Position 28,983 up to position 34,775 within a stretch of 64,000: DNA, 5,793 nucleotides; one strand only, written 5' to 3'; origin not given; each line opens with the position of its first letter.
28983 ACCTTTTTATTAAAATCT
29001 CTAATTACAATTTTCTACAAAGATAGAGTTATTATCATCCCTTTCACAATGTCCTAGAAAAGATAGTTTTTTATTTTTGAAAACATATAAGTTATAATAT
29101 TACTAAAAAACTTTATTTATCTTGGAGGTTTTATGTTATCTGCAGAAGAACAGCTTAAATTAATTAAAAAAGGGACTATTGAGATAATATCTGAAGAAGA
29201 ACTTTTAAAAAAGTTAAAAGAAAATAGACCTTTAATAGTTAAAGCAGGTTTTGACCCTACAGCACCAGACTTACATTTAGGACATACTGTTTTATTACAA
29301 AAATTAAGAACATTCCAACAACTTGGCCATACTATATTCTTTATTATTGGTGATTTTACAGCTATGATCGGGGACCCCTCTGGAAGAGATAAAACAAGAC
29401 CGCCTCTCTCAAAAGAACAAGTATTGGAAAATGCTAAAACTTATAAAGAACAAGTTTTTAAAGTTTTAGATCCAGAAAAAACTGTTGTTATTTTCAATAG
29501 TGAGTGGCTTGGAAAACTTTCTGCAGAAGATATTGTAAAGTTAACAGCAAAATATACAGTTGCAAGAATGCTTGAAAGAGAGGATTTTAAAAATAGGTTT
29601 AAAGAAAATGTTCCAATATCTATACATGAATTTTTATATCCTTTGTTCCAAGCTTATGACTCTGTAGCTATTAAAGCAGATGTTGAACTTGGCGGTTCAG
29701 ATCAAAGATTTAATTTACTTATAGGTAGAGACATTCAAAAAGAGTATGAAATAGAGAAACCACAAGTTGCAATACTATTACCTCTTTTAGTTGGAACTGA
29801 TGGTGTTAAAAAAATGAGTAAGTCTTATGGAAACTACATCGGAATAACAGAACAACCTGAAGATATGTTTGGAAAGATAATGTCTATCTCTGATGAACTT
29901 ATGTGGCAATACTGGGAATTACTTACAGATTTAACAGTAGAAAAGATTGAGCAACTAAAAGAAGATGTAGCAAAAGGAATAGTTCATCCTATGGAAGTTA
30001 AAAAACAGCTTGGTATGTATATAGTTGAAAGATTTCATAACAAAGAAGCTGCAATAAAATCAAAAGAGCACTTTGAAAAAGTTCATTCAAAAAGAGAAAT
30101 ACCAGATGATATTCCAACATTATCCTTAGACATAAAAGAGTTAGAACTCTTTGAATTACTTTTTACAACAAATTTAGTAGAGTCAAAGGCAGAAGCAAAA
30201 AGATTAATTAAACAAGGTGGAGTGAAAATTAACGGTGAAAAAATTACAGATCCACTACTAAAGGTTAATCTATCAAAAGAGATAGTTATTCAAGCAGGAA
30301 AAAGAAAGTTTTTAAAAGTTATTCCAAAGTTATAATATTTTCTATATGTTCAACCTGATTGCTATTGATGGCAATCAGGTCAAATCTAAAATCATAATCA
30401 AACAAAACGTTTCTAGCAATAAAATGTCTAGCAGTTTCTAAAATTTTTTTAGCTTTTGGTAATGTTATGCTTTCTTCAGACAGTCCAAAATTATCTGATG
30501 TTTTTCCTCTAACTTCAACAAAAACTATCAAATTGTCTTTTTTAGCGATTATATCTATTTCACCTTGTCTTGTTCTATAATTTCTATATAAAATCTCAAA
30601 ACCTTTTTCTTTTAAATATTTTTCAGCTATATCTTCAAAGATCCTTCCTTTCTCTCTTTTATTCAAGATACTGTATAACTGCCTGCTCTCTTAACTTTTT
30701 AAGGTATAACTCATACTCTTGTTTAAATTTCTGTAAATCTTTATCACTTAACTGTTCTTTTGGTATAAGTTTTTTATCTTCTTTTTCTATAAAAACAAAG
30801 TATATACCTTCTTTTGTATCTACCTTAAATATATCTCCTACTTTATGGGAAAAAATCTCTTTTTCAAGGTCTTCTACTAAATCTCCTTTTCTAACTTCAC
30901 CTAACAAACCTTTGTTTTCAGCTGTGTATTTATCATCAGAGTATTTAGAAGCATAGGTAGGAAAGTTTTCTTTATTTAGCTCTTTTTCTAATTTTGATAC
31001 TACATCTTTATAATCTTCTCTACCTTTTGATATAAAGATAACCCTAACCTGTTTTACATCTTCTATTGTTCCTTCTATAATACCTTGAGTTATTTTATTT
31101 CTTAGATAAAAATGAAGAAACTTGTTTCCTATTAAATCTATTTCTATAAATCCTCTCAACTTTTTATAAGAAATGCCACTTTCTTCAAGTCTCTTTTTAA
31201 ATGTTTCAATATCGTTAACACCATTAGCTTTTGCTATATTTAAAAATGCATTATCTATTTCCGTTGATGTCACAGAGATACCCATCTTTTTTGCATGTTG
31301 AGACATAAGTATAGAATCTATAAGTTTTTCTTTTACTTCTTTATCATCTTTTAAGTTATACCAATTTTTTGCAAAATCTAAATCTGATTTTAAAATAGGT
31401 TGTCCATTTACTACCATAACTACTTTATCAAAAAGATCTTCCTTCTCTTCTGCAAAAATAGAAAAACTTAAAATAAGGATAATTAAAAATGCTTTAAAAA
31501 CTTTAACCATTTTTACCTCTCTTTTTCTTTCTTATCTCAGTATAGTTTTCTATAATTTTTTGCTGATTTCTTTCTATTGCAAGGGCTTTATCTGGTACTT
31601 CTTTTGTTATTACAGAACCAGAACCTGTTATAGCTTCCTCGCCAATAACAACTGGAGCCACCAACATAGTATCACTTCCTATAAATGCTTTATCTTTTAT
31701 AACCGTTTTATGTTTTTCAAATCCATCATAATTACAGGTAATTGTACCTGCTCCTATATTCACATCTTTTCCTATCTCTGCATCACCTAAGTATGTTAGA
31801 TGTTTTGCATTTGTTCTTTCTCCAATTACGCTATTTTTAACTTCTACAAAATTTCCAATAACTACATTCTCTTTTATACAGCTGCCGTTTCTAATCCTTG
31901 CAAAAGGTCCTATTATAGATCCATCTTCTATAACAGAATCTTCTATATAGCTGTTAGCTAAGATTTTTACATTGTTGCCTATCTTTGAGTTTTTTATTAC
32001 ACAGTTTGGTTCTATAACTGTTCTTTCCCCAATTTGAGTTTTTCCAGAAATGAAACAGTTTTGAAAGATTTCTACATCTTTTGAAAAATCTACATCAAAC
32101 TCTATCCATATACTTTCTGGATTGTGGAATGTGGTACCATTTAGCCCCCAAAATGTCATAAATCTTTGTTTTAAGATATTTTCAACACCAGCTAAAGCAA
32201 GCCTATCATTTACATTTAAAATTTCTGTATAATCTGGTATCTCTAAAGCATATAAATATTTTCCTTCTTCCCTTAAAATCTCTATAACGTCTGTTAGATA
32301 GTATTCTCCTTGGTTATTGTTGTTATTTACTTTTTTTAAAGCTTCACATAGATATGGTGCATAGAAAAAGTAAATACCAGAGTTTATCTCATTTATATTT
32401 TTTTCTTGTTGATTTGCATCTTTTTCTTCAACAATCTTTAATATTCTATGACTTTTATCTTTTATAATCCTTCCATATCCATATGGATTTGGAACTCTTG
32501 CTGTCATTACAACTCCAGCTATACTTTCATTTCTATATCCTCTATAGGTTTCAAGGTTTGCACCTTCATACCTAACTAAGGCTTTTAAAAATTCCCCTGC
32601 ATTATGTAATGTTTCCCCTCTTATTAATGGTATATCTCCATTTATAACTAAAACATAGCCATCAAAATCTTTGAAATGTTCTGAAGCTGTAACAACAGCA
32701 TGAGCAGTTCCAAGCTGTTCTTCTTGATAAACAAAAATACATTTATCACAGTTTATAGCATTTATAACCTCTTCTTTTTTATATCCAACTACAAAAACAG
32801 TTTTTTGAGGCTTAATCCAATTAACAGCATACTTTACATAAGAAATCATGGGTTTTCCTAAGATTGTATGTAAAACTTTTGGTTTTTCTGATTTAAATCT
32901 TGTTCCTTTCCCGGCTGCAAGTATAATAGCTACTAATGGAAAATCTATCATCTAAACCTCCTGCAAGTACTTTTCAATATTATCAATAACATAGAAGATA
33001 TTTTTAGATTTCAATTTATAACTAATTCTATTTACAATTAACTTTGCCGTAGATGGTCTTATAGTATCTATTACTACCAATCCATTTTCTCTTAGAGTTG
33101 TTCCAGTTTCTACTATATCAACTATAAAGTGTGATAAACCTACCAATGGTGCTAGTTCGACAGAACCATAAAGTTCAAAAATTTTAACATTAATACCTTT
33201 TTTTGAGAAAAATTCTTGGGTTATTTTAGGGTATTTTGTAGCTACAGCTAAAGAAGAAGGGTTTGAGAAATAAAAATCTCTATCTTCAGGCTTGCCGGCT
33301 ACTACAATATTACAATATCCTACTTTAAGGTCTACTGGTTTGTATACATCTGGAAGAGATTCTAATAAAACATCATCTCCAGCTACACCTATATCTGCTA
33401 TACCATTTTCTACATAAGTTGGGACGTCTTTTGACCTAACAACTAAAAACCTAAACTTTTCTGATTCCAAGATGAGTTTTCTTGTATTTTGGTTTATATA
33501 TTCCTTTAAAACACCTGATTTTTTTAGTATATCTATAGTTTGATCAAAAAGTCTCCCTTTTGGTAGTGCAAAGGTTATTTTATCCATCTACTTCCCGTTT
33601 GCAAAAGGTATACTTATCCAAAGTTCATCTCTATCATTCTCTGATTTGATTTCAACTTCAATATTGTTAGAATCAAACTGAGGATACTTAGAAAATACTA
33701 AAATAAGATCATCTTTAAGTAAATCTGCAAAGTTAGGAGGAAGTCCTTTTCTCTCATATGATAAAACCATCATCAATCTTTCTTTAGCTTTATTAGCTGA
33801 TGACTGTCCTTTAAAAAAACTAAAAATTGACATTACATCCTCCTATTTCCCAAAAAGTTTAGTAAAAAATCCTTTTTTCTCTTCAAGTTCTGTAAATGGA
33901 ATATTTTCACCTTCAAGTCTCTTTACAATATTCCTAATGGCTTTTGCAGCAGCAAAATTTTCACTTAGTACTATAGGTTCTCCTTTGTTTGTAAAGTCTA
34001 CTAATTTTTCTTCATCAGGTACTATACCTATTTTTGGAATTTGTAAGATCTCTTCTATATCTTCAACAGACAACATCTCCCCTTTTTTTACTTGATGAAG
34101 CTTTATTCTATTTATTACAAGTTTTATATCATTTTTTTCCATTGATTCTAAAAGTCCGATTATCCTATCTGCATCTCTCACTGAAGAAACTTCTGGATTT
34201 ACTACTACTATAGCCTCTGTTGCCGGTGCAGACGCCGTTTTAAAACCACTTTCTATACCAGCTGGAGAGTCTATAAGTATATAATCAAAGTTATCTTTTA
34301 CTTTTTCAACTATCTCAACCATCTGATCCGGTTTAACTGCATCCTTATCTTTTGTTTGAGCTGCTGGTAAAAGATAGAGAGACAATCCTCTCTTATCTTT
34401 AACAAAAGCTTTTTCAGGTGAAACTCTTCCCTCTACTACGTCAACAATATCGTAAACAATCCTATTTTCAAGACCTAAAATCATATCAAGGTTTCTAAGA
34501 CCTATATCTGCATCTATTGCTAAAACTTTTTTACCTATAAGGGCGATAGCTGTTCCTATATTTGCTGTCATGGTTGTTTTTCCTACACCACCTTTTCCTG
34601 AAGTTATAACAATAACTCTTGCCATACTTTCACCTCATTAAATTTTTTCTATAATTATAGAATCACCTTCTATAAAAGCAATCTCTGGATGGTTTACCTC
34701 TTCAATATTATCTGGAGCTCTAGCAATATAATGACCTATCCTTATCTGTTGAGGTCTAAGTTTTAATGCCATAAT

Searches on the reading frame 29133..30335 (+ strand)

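Call 8: search_protein_families(library=pfam, proteins=[window:29133-30335:+], max_evalue=0.001)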
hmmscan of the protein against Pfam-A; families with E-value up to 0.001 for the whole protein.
window:29133-30335:+ (400 aa): 4 families
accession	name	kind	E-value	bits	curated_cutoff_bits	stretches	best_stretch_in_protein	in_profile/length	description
PF00579.31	tRNA-synt_1b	-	7.8e-88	295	21.1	1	30-318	2-291/292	tRNA synthetases class I (W and Y)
PF22421.1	SYY_C-terminal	-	4.3e-11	43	27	1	324-394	6-81/83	Tyrosine--tRNA ligase SYY-like C-terminal domain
PF01479.30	S4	-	5.2e-09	36.1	22.8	1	342-380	6-44/48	S4 domain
PF13275.11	S4_2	-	0.00039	20.7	24.6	1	337-372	8-43/65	S4 domain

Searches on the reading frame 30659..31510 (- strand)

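Call 8: search_protein_families(library=pfam, proteins=[window:30659-31510:-], max_evalue=0.001)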
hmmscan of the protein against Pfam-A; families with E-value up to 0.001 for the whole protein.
window:30659-31510:- (283 aa): 5 families
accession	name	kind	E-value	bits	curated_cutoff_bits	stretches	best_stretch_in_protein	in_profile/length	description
PF09312.16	SurA_N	-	3.4e-13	50.2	30.8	1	28-127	2-113/118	SurA N-terminal domain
PF00639.27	Rotamase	-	5.2e-12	47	21.7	1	161-235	12-89/97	PPIC-type PPIASE domain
PF13616.12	Rotamase_3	-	2.8e-10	41.2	22.5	1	175-241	45-112/116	PPIC-type PPIASE domain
PF13624.11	SurA_N_3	-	8.7e-10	39.1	27.2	1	4-130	13-160/162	SurA-like N-terminal domain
PF13623.11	SurA_N_2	-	0.00081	19.7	28.5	1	57-93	87-123/145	SurA-like N-terminal domain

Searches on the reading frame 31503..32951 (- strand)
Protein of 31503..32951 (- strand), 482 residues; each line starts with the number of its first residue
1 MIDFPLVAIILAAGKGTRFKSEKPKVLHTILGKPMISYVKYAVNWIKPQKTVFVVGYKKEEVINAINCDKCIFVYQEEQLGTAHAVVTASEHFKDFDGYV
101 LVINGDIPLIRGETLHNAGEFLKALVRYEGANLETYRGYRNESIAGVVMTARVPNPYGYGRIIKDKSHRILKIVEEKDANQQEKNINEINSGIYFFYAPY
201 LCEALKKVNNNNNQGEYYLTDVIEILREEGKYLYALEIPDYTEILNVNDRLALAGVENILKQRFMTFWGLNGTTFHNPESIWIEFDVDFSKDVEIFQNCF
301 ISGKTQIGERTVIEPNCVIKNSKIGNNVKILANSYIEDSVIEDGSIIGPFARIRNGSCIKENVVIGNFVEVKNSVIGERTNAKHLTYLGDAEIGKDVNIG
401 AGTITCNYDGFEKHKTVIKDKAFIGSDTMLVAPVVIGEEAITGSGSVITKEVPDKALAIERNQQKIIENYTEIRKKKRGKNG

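Call 8: search_protein_families(library=pfam, proteins=[window:31503-32951:-], max_evalue=0.001)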
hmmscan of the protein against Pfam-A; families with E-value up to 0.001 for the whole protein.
window:31503-32951:- (482 aa): 8 families
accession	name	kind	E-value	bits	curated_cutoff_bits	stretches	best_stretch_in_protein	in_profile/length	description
PF00132.30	Hexapep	-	4.2e-28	96.3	27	3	321-355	1-36/36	Bacterial transferase hexapeptide (six repeats)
PF00483.29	NTP_transferase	-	5.7e-17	62.5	21.2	1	8-237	2-220/245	Nucleotidyl transferase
PF25084.1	LbH_EIF2B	-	2.5e-15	56.8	54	1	290-376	7-92/105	EIF2B subunit epsilon LbH domain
PF12804.13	NTP_transf_3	-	1e-13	52.2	27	1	8-117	1-106/160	MobA-like NTP transferase domain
PF02348.25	CTP_transf_3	-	6.8e-08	33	22.6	1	7-125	1-117/217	Cytidylyltransferase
PF01128.25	IspD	-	4.5e-07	30.3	27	1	7-116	2-111/221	2-C-methyl-D-erythritol 4-phosphate cytidylyltransferase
PF24894.1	Hexapep_GlmU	-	3.3e-05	24.4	23.3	0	316-365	29-77/104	GlmU-like, C-terminal hexapeptide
PF25087.1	GMPPB_C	-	3.5e-05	23.9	39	1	293-369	11-87/110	GMPPB C-terminal domain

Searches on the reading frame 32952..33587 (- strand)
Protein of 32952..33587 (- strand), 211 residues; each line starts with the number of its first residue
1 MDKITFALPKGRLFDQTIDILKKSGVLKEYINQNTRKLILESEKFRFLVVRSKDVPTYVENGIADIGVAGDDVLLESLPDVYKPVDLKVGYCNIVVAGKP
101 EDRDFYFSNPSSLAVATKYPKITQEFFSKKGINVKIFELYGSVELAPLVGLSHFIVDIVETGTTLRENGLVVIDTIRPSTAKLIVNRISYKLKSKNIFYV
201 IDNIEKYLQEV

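Call 8: search_protein_families(library=pfam, proteins=[window:32952-33587:-], max_evalue=0.001)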
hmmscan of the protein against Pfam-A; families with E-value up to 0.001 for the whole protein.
window:32952-33587:- (211 aa): 1 family
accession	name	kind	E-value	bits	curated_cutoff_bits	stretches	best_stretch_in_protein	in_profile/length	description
PF01634.23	HisG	-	4.3e-51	173.4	25.5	1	51-205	1-157/158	ATP phosphoribosyltransferase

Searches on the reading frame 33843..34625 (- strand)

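Call 8: search_protein_families(library=pfam, proteins=[window:33843-34625:-], max_evalue=0.001)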
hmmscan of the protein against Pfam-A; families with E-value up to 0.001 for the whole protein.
window:33843-34625:- (260 aa): 7 families
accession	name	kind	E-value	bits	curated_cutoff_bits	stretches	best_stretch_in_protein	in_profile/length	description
PF01656.29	CbiA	-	1.2e-21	77.4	25.4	1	5-218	1-125/125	CobQ/CobB/MinD/ParA nucleotide binding domain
PF13614.12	AAA_31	-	6.9e-20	72.2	27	1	3-165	2-170/177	AAA domain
PF10609.15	ParA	-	1.3e-18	67.8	27.1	1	2-237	3-245/246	NUBPL iron-transfer P-loop NTPase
PF06564.18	CBP_BcsQ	-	1.1e-10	41.9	21.3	1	4-148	3-151/234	Cellulose biosynthesis protein BcsQ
PF09140.17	MipZ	-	3.6e-10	40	20.7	1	3-153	1-137/262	ATPase MipZ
PF02374.21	ArsA_ATPase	-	1.7e-07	31.2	24.3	1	5-40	3-38/305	Anion-transporting ATPase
PF00142.24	Fer4_NifH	-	1e-05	25.6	25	1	8-47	5-44/271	4Fe-4S iron sulfur cluster binding proteins, NifH/frxC family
